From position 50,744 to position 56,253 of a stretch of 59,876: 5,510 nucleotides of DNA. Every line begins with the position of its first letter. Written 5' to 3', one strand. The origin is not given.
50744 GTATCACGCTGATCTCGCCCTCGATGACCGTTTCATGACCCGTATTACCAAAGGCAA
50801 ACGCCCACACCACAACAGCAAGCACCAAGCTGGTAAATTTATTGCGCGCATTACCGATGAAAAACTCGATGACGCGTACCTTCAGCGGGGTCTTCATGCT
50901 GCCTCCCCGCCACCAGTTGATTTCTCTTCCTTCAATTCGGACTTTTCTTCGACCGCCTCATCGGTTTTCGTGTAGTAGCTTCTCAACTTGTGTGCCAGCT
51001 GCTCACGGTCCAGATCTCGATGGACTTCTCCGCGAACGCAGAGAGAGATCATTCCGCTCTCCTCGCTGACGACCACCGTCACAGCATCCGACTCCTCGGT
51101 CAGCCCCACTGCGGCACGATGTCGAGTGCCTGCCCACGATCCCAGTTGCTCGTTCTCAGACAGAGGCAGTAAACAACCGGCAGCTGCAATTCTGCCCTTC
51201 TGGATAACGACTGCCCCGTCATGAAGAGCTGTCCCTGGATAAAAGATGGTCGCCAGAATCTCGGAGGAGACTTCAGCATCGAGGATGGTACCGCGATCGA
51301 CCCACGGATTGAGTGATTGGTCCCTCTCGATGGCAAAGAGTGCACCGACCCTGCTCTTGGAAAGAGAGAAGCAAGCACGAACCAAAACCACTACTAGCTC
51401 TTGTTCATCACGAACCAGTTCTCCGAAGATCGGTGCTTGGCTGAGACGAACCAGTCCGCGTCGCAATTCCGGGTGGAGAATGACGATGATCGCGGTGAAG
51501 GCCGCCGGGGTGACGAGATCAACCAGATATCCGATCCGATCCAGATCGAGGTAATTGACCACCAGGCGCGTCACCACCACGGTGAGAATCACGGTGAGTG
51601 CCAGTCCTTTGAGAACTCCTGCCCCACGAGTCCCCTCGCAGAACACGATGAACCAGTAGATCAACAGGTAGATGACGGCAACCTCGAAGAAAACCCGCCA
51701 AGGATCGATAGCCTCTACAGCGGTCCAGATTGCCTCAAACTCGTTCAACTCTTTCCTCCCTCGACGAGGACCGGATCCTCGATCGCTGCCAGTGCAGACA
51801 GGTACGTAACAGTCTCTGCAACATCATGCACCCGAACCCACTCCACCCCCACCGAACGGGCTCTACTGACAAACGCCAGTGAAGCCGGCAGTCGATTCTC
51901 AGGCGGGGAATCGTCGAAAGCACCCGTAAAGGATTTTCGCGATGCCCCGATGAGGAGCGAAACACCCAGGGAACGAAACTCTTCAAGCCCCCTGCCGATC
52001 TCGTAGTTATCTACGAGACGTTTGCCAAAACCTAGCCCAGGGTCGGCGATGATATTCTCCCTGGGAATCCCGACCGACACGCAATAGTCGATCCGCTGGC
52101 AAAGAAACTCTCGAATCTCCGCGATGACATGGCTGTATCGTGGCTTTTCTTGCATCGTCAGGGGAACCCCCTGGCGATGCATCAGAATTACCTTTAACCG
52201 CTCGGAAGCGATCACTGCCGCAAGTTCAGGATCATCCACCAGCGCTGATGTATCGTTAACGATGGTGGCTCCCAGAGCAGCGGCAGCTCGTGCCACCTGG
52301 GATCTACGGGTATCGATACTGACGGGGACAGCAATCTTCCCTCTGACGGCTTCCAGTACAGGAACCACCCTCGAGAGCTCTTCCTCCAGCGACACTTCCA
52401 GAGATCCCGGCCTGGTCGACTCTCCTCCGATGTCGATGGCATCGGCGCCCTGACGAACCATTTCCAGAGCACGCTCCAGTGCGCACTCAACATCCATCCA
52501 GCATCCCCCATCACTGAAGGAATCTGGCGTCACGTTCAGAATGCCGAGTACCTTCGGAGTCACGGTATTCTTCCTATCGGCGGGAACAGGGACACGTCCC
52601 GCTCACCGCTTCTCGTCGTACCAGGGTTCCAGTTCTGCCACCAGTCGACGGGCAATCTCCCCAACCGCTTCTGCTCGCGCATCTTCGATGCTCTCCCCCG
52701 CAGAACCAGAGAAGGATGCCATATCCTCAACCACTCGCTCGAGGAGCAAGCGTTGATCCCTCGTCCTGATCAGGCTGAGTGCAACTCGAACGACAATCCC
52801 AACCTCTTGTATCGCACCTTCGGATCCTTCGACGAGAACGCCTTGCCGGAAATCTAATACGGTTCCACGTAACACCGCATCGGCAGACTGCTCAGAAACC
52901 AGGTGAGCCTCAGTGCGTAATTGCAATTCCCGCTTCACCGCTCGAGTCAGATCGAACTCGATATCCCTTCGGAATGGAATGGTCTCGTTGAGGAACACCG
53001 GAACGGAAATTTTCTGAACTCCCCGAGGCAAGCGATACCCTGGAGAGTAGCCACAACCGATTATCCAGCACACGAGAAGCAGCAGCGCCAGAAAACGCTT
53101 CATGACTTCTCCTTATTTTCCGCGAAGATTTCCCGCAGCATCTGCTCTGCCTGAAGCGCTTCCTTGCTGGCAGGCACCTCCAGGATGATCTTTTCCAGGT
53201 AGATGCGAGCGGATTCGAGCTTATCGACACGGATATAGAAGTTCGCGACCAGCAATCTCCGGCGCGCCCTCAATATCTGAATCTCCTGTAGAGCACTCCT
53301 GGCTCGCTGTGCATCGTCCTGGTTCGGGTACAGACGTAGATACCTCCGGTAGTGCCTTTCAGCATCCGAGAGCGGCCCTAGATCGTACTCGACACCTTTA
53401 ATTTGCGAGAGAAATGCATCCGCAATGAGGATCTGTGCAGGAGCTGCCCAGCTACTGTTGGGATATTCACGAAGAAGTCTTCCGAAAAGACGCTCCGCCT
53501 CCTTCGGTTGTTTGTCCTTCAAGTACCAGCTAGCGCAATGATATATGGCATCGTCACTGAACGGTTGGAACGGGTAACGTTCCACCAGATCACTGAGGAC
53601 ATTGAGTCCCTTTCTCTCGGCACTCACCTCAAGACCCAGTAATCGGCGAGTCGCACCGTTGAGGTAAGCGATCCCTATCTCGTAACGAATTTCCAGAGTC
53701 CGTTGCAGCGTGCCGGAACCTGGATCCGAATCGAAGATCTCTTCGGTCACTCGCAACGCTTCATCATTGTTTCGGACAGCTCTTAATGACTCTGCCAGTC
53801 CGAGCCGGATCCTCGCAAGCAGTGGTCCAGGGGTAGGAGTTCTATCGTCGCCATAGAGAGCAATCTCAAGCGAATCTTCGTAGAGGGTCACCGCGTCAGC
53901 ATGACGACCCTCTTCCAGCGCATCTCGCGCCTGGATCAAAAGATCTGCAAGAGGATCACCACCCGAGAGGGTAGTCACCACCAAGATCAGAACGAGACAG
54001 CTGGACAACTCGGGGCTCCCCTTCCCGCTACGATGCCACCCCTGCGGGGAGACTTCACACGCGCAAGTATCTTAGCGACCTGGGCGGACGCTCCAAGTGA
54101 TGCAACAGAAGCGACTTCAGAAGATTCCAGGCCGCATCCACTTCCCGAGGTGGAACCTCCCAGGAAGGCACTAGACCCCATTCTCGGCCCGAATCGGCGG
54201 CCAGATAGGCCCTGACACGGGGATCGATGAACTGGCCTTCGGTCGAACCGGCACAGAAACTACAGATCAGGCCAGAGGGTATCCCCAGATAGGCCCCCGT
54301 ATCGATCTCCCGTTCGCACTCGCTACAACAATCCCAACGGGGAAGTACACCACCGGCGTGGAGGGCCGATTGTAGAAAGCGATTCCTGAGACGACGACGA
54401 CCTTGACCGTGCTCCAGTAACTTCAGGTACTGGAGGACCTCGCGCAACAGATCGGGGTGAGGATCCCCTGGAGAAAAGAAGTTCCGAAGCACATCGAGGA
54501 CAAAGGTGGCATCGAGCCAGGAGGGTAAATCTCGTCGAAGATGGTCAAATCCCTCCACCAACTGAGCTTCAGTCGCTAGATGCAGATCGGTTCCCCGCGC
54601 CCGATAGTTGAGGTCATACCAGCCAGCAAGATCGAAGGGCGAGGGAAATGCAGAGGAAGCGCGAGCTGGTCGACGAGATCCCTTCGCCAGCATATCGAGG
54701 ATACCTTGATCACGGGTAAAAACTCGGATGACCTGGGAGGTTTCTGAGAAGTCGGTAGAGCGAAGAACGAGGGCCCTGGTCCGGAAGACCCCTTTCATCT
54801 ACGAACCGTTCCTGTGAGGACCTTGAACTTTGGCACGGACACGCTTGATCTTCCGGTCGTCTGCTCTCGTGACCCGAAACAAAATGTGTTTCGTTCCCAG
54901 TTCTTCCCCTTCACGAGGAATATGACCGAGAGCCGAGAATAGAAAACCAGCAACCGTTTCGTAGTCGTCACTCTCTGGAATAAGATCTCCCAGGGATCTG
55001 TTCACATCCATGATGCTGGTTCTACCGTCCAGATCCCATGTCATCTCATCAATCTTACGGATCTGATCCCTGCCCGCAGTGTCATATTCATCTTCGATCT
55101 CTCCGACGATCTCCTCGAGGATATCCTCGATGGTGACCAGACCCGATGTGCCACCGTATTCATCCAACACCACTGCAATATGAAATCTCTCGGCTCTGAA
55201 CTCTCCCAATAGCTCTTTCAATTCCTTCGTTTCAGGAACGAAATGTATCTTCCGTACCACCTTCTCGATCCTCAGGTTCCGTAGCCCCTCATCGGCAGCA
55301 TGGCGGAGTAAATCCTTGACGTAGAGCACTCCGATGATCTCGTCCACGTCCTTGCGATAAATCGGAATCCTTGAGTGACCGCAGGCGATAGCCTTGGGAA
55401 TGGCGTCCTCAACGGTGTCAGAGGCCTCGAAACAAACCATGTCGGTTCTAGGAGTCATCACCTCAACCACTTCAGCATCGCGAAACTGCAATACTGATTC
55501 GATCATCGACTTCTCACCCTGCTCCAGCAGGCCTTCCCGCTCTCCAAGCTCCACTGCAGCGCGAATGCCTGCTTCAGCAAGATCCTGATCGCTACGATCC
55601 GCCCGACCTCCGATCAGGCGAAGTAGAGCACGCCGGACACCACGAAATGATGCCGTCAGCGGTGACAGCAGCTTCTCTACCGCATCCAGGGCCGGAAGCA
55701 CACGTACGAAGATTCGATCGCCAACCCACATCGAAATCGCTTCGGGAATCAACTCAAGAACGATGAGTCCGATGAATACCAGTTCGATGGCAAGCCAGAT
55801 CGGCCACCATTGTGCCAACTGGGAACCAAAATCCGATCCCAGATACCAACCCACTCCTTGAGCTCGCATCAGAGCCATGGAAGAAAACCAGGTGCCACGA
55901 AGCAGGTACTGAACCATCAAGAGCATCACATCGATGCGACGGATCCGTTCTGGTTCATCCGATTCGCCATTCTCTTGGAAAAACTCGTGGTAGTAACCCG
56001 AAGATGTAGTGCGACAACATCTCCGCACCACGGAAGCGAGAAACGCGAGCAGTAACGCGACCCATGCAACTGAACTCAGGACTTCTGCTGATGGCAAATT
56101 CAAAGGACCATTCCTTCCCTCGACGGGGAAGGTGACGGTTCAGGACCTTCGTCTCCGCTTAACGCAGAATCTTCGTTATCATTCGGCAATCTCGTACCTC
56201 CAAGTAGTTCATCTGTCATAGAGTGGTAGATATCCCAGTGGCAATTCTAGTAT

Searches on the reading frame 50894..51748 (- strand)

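Call 27: search_protein_families(library=pfam, proteins=[window:50894-51748:-])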
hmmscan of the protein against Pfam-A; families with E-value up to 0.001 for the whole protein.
window:50894-51748:- (284 aa): 1 family
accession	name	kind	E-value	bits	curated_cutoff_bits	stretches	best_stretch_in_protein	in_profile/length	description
PF02457.21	DAC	-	2.6e-41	140.4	27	1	124-241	2-118/119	DisA bacterial checkpoint controller nucleotide-binding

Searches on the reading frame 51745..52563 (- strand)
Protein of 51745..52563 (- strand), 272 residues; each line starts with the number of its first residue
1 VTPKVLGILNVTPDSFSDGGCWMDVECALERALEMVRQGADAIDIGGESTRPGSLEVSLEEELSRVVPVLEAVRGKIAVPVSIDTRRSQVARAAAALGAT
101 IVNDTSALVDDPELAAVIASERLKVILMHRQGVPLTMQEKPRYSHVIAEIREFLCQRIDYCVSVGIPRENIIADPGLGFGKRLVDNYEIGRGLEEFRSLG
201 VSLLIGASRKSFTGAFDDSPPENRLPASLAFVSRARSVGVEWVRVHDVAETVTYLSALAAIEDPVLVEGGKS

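Call 27: search_protein_families(library=pfam, proteins=[window:51745-52563:-])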
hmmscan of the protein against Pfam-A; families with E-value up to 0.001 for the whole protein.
window:51745-52563:- (272 aa): 1 family
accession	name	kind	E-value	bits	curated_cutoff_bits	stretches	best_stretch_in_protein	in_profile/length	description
PF00809.28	Pterin_bind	-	1.6e-78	264.1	25.5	1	7-246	2-244/244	Pterin binding enzyme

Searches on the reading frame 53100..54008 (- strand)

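Call 27: search_protein_families(library=pfam, proteins=[window:53100-54008:-])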
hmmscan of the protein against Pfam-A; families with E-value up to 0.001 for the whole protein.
window:53100-54008:- (302 aa): 8 families
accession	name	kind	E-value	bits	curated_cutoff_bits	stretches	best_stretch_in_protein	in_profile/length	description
PF13428.12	TPR_14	-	1.1e-13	50.8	23.5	0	154-189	3-38/44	Tetratricopeptide repeat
PF13525.12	YfiO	-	4.5e-11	43.4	25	1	137-282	27-175/203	Outer membrane lipoprotein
PF13174.12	TPR_6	-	1.1e-10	41.8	26.3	0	153-185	1-33/33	Tetratricopeptide repeat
PF14559.12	TPR_19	-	3.3e-10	40.6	25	0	30-98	1-58/68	Tetratricopeptide repeat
PF07719.23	TPR_2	-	3.8e-10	39.5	27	0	155-184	4-33/34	Tetratricopeptide repeat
PF13424.12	TPR_12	-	6.1e-07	30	30.1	0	27-87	10-67/77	Tetratricopeptide repeat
PF13176.12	TPR_7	-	0.00037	20.8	27.9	0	154-180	1-27/36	Tetratricopeptide repeat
PF13432.12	TPR_16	-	0.00084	20.2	32.7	0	26-96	3-62/65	Tetratricopeptide repeat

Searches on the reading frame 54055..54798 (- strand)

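Call 27: search_protein_families(library=pfam, proteins=[window:54055-54798:-])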
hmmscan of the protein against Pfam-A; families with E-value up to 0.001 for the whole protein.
window:54055-54798:- (247 aa): 2 families
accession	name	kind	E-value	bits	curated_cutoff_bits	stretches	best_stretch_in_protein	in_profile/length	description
PF02565.21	RecO_C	-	2.6e-21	76.5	22.1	1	90-243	3-157/157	Recombination protein O C terminal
PF11967.14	RecO_N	-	1.1e-11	45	27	1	1-84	1-80/80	Recombination protein O N terminal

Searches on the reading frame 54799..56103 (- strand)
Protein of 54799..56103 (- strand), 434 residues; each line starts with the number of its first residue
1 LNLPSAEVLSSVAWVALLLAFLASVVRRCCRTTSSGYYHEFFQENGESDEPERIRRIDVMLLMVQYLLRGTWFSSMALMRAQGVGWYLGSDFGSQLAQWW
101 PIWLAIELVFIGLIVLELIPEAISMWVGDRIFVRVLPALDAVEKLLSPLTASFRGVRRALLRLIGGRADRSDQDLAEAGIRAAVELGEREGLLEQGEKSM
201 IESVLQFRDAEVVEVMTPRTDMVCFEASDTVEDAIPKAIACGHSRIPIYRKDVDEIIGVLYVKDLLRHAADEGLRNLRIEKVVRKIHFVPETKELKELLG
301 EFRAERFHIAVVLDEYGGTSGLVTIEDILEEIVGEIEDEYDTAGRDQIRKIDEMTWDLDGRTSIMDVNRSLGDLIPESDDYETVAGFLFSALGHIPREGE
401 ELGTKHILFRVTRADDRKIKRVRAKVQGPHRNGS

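Call 27: search_protein_families(library=pfam, proteins=[window:54799-56103:-])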
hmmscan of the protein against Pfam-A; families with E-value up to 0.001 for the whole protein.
window:54799-56103:- (434 aa): 3 families
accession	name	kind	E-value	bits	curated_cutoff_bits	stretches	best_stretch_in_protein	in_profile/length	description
PF03471.22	CorC_HlyC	-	4.8e-22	78.2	27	1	350-426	2-79/81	Transporter associated domain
PF00571.33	CBS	-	1.1e-13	51.8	24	2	284-333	7-56/57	CBS domain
PF01595.25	CNNM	-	4e-11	43.4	28.4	1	94-196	77-180/181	Cyclin M transmembrane N-terminal domain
